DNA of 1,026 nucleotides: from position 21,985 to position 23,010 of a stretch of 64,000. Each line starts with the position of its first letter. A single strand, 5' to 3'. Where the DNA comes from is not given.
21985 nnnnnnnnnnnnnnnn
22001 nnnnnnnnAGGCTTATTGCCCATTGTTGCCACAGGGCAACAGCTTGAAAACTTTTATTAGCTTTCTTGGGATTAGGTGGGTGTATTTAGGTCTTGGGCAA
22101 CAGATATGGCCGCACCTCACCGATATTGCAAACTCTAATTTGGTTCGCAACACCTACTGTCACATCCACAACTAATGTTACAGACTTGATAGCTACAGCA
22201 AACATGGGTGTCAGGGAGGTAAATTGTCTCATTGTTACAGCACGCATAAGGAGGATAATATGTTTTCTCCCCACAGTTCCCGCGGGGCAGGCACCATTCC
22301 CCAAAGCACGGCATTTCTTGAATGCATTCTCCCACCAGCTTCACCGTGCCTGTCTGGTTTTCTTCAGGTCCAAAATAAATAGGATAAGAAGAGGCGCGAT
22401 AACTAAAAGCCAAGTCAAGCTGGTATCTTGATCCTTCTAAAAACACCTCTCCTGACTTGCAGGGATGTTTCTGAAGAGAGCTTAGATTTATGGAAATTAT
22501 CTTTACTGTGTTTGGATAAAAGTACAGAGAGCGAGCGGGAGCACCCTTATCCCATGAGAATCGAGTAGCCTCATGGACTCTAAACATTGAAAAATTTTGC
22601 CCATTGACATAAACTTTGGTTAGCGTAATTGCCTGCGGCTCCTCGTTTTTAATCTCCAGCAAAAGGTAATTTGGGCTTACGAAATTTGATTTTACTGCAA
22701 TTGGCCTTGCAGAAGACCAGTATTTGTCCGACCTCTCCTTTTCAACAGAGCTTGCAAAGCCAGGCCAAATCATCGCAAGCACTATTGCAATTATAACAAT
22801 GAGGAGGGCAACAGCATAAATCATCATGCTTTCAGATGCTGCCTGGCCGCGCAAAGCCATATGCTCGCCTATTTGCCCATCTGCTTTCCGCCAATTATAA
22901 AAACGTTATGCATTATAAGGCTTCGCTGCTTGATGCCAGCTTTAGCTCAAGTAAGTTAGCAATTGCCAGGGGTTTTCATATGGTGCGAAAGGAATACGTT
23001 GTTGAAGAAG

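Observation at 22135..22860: Antisense pilin-like, Cys-rich secreted protein inserted between rps7 and EF-2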

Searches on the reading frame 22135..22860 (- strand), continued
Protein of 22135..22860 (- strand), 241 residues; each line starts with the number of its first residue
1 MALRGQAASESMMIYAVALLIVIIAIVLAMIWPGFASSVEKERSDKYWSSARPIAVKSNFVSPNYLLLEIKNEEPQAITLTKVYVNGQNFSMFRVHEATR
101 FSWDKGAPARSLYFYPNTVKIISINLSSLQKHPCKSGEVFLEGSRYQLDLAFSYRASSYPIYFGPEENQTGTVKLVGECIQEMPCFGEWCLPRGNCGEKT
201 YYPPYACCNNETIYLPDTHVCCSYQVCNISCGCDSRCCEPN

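Call 69: search_solved_structures(query=A5, max_evalue=10, show_alignments=2)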
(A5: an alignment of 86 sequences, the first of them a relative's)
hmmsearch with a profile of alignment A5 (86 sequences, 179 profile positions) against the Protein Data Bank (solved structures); distinct sequences matched with E-value up to 10: 5.
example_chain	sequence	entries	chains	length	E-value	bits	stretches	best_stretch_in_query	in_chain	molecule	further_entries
8fk7_A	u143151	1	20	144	1.3e-05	28.3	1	17-135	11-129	Flagellin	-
8q30_A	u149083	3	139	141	0.00039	23.6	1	17-144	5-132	DUF4352 domain-containing protein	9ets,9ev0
2edm_A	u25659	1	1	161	0.0079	19.3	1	64-147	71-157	22kDa structural protein VP22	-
3o7q_A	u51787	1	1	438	1.1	12.3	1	12-42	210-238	L-fucose-proton symporter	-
3o7p_A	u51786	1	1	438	1.1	12.3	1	12-42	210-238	L-fucose-proton symporter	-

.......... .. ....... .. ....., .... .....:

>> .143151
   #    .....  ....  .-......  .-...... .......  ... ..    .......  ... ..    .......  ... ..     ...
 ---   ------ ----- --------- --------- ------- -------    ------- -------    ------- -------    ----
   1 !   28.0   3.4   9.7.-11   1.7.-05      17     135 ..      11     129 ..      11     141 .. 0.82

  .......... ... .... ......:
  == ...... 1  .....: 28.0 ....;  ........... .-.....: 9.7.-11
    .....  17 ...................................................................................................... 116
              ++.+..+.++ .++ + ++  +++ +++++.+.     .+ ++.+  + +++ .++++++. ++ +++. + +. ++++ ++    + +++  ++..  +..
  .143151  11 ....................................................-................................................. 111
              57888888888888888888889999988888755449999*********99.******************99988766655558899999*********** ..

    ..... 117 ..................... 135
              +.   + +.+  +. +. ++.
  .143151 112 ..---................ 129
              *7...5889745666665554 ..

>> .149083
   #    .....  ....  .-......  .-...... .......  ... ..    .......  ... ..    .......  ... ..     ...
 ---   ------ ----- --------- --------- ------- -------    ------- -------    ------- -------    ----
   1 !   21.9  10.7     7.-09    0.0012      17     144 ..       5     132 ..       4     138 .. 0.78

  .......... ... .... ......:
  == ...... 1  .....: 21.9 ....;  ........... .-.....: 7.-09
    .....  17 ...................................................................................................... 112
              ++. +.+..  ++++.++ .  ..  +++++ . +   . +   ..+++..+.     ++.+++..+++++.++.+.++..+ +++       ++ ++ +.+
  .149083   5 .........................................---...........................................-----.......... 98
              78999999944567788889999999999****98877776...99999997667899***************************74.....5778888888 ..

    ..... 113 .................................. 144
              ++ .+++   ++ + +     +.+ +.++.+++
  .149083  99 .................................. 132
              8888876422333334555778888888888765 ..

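Call 70: search_protein_families(library=pfam, alignment_id=A5, max_evalue=0.01)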
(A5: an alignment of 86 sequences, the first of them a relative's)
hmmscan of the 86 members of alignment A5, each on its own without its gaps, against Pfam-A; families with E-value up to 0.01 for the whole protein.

A. member 1, P0001 (241 aa): 0 families

B. families by the number of members that match (of 86 scanned): 9 families
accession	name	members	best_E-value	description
PF04021.17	Class_IIIsignal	70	3.4e-07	Class III signal peptide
PF01917.21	Arch_flagellin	6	0.00061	Archaebacterial flagellin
PF14325.12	DUF4383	2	0.004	Domain of unknown function (DUF4383)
PF00932.25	LTD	1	0.00032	Lamin Tail Domain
PF23951.1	DUF7282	1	0.0005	Domain of unknown function (DUF7282)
PF13786.12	DUF4179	1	0.0018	Domain of unknown function (DUF4179)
PF02494.22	HYR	1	0.0036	HYR domain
PF14221.11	DUF4330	1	0.0057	Domain of unknown function (DUF4330)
PF23379.1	DUF7096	1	0.0078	Domain of unknown function (DUF7096)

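Call 71: find_encoding_contigs(protein=P0036, flank=6000, max_places=2)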
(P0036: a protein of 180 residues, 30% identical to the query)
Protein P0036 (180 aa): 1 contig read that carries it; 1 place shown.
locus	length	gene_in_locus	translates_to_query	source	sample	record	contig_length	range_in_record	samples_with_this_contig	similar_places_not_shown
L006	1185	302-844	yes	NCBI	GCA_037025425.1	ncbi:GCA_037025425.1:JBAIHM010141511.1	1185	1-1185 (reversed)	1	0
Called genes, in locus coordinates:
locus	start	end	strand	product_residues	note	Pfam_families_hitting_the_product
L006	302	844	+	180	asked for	PF04021:Class_IIIsignal (weak)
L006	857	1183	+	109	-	?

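Call 72: find_encoding_contigs(protein=P0023, flank=6000, max_places=2)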
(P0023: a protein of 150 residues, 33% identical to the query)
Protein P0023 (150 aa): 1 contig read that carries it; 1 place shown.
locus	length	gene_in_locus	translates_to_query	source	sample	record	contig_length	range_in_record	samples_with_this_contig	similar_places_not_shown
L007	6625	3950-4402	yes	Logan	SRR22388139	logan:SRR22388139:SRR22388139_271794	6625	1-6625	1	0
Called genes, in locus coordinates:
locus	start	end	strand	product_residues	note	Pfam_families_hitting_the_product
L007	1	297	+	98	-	?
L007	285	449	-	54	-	-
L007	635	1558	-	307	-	PF14378:PAP2_3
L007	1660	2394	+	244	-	PF09754:PAC2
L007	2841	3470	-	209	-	-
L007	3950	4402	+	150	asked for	-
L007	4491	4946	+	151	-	PF04021:Class_IIIsignal (weak)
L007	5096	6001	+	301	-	PF01916:DS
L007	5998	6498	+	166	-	-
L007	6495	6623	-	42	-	?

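Call 73: find_encoding_contigs(protein=P0060, flank=6000, max_places=2)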
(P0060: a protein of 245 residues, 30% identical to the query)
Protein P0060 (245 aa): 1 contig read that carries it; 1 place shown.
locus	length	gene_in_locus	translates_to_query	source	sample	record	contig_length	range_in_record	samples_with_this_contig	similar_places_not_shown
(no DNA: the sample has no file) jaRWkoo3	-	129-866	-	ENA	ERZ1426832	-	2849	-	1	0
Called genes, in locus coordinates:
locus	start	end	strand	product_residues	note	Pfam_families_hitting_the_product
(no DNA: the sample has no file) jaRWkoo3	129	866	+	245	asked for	PF04021:Class_IIIsignal (faint)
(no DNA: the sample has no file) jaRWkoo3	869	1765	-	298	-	PF04414:tRNA_deacylase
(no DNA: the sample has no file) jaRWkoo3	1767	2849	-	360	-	?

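Call 75: list_cluster_members(proteins=[P0001, P0007, P0002, P0003, P0006, P0010, P0012, P0013, P0015, P0036])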
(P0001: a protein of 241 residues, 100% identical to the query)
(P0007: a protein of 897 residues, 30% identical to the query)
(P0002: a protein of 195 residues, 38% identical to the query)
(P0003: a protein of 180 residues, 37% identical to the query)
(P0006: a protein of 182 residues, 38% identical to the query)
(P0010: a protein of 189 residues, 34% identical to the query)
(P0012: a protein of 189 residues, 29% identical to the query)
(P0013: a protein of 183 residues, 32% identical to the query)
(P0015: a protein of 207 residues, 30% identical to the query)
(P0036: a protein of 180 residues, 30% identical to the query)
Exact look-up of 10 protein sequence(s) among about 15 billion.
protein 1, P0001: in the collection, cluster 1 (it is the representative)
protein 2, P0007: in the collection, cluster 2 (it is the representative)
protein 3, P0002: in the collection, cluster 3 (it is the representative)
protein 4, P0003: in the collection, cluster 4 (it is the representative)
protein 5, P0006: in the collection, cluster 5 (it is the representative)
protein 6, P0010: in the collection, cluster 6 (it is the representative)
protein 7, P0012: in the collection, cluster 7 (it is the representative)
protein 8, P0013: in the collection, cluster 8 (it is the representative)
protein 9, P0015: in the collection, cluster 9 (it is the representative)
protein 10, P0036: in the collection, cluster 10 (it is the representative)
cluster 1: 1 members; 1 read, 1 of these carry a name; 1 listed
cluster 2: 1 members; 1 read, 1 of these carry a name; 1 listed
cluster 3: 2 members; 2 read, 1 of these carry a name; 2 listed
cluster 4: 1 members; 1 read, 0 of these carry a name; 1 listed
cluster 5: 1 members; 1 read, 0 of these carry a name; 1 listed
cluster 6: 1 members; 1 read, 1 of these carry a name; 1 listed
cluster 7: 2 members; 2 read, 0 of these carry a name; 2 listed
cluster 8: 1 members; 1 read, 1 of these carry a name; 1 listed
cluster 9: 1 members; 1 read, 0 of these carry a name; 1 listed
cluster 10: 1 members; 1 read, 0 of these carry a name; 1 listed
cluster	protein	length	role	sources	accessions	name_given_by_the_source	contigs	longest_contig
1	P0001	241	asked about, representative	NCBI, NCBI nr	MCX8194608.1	MAG: hypothetical protein N3G22_00655 [Candidatus Micrarchaeota archaeon] | hypothetical protein [Candidatus Micrarchaeota archaeon]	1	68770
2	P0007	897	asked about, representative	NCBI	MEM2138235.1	MAG: hypothetical protein QW568_04060 [Candidatus Anstonellaceae archaeon]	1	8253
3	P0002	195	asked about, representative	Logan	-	-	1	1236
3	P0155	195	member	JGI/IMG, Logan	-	hypothetical protein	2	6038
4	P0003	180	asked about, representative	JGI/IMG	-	-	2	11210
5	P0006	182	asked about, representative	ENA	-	-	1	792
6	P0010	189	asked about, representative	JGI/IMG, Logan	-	hypothetical protein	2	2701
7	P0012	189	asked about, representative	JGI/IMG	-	-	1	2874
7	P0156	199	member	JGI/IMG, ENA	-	-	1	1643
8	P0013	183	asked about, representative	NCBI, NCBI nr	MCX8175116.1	MAG: hypothetical protein N3E51_02835 [Candidatus Micrarchaeota archaeon] | hypothetical protein [Candidatus Micrarchaeota archaeon]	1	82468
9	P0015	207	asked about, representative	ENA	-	-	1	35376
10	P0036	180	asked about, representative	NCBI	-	-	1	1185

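Call 76: find_encoding_contigs(protein=P0013, flank=8000, max_places=2)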
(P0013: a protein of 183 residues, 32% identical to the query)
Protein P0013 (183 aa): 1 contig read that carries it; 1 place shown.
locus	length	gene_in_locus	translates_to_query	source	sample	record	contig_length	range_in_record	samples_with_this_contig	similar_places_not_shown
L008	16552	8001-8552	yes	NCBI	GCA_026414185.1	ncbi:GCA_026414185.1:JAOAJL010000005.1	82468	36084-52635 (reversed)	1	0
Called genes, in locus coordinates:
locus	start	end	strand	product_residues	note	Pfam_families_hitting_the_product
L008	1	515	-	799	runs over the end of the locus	PF13519:VWA_2 (faint), PF00092:VWA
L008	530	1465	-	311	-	PF13481:AAA_25 (weak), PF06745:ATPase, PF23442:DUF7125 (faint)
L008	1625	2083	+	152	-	-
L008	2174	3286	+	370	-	PF01544:CorA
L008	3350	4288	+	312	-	-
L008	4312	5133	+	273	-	PF06745:ATPase, PF13481:AAA_25, PF03796:DnaB_C (weak)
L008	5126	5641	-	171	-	-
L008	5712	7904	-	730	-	PF00009:GTP_EFTU, PF22042:EF-G_D2, PF03144:GTP_EFTU_D2, PF14492:EFG_III, PF03764:EFG_IV, PF00679:EFG_C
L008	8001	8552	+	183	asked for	-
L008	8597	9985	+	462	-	-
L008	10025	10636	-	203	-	PF00177:Ribosomal_S7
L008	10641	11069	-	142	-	PF00164:Ribosom_S12_S23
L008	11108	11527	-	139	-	PF00013:KH_1 (faint), PF07650:KH_2, PF13083:KH_KhpA-B (faint), PF26594:KH_NusA_2nd (weak)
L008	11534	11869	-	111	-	PF01248:Ribosomal_L7Ae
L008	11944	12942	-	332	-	PF04998:RNA_pol_Rpb1_5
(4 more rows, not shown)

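Call 77: find_encoding_contigs(protein=P0015, flank=8000, max_places=2)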
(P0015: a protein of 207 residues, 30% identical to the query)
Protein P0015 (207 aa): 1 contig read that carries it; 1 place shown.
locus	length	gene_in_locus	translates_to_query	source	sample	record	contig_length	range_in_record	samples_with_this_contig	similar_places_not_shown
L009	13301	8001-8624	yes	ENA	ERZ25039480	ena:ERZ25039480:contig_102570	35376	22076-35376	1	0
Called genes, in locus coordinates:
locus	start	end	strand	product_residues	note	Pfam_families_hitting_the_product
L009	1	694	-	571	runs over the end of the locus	-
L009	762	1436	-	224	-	-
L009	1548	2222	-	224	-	-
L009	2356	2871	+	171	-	-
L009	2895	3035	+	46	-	-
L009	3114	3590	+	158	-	PF01909:NTP_transf_2 (weak), PF18765:Polbeta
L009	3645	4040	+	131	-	-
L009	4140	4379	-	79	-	PF00679:EFG_C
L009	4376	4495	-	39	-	PF00679:EFG_C (weak)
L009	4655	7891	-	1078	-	PF14890:Intein_splicing, PF14528:LAGLIDADG_3, PF00009:GTP_EFTU (weak), PF14492:EFG_III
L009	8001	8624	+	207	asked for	-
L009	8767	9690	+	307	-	-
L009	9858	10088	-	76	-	PF00177:Ribosomal_S7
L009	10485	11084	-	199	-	PF00164:Ribosom_S12_S23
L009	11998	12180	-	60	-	-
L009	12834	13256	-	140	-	-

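Call 90: find_homologous_proteins(query=A5, max_evalue=0.00001)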
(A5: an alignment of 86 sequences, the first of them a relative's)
Query A5 (86 sequences) (241 aa, profile of the alignment): 779 proteins with E <= 0.00001 among 8000 candidates; the best 120 are listed.
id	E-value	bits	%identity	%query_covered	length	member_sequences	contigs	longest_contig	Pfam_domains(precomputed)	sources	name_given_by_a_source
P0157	6.3e-52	194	28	37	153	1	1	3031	PF04021.18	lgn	-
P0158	1.2e-51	193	31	37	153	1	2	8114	-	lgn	-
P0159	1.6e-51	193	33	38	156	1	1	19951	-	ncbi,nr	ncbi:MAG: hypothetical protein N3H30_00580 [Candidatus Micrarchaeota archaeon]|nr:hypothetical prote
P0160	2.4e-51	192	30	37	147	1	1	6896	PF04021.18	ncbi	ncbi:MAG: class III signal peptide-containing protein [Candidatus Micrarchaeota archaeon]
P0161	2.5e-51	192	32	38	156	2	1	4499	-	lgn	-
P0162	3.2e-51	192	24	73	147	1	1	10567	PF04021.18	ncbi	-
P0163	4.8e-51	191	32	37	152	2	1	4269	-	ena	-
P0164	5.6e-51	191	29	74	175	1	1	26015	-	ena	-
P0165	1.7e-50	189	30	39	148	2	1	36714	PF04021.18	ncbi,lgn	ncbi:MAG: class III signal peptide-containing protein [Candidatus Micrarchaeia archaeon]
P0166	1.7e-50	189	31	25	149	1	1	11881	-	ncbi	-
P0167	4.6e-50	188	26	73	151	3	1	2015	PF04021.18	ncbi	ncbi:MAG: class III signal peptide-containing protein [Candidatus Micrarchaeia archaeon]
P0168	4.6e-50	188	31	34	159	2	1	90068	-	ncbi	ncbi:MAG: hypothetical protein WC861_01330 [Candidatus Micrarchaeia archaeon]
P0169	5.2e-50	188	29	37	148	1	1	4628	-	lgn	-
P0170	8.7e-50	187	29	38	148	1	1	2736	-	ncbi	ncbi:MAG: hypothetical protein ACP5NX_04160 [Candidatus Bilamarchaeaceae archaeon]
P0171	9.1e-50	187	27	37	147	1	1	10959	-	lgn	-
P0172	1.3e-49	187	29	42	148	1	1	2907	PF04021.18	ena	-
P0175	6.3e-49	184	33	37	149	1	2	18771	PF04021.18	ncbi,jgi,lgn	-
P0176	7.9e-49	184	27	74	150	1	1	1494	PF04021.18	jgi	jgi:hypothetical protein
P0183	1.0e-47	180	31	35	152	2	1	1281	PF04021.18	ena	-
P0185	2.0e-47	179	25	73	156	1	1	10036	PF04021.18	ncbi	-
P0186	2.5e-47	179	26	38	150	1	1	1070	PF04021.18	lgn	-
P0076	4.4e-47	178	32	39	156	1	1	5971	PF04021.18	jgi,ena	-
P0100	7.3e-47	178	27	37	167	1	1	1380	PF04021.18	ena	-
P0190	9.0e-47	177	22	73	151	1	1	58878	PF04021.18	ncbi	-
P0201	6.3e-46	174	28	36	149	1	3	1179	PF04021.18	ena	-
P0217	4.6e-45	172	27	36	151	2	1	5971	PF04021.18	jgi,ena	-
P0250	2.1e-43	166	31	34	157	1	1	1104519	PF04021.18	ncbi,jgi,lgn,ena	ncbi:MAG: hypothetical protein WC506_03500 [Candidatus Micrarchaeia archaeon]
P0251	2.9e-43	166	34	34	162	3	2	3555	PF04021.18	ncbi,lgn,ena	-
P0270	1.2e-42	164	31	32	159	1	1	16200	PF04021.18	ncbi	-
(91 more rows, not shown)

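Call 91: find_encoding_contigs(protein=P0250, flank=10000, max_places=3)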
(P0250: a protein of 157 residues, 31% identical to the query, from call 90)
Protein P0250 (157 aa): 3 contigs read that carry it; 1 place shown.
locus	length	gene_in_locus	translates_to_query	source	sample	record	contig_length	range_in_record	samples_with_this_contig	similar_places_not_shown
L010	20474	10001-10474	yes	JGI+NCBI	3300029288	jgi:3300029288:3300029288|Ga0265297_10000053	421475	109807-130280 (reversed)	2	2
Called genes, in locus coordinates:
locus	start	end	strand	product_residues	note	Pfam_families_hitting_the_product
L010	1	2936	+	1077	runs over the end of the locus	PF13385:Laminin_G_3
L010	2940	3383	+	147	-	-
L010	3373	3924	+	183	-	-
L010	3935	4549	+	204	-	-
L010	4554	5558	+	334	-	-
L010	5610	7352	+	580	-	PF00437:T2SSE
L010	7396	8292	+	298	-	PF00482:T2SSF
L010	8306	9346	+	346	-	PF00482:T2SSF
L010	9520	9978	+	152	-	-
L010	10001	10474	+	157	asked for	PF04021:Class_IIIsignal (weak)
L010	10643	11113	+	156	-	-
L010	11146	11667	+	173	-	-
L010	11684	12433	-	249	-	PF13481:AAA_25 (faint), PF06745:ATPase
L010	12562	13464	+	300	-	PF06745:ATPase, PF24336:DUF7504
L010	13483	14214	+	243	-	-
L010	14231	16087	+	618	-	PF05693:Glycogen_syn, PF08323:Glyco_transf_5 (faint)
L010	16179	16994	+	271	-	-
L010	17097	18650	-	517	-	-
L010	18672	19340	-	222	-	PF00121:TIM, PF01070:FMN_dh (faint), PF00290:Trp_syntA (weak), PF05690:ThiG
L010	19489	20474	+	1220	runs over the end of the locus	PF21722:Gly_rich_2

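Call 94: search_protein_families(library=pfam, proteins=[L010:5610-7352:+, L010:7396-8292:+, L010:8306-9346:+, L010:9520-9978:+, L010:10001-10474:+, L010:10643-11113:+, L010:4554-5558:+], max_evalue=0.01)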
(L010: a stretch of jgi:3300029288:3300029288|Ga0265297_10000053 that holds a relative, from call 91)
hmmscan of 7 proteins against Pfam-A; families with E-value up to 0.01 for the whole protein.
L010:5610-7352:+ (580 aa): 1 family
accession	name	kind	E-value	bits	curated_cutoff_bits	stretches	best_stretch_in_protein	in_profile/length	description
PF00437.27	T2SSE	-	2.8e-33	115.5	24.9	1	252-459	70-275/370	Type II/IV secretion system protein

L010:7396-8292:+ (298 aa): 1 family
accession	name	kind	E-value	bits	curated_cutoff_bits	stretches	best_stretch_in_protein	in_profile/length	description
PF00482.28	T2SSF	-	2.7e-11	43.9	25.2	1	131-255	3-124/125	Type II secretion system (T2SS), protein F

L010:8306-9346:+ (346 aa): 1 family
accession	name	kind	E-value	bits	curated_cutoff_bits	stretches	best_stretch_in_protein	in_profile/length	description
PF00482.28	T2SSF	-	2e-15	57.3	25.2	1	122-247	1-123/125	Type II secretion system (T2SS), protein F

L010:9520-9978:+ (152 aa): 1 family
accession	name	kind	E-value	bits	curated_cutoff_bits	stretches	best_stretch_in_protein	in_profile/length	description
PF04021.17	Class_IIIsignal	-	9.9e-05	22.6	23.7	1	4-27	1-24/27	Class III signal peptide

L010:10001-10474:+ (157 aa): 1 family
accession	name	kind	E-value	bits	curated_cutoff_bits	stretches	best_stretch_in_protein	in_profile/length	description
PF04021.17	Class_IIIsignal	-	2.1e-05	24.7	23.7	1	4-27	1-24/27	Class III signal peptide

L010:10643-11113:+ (156 aa): 0 families

L010:4554-5558:+ (334 aa): 0 families

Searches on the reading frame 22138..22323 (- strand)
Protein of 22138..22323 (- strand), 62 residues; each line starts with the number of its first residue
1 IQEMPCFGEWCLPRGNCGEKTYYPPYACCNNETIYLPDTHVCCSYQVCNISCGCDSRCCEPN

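Call 54: search_protein_families(library=pfam, proteins=[window:22138-22323:-], max_evalue=10)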
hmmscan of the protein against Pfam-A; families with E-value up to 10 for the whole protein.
seq(62 aa): 1 family
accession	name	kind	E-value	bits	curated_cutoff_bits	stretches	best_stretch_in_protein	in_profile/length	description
PF14653.11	IGFL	-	0.57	10.7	25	1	11-55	5-53/83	Insulin growth factor-like family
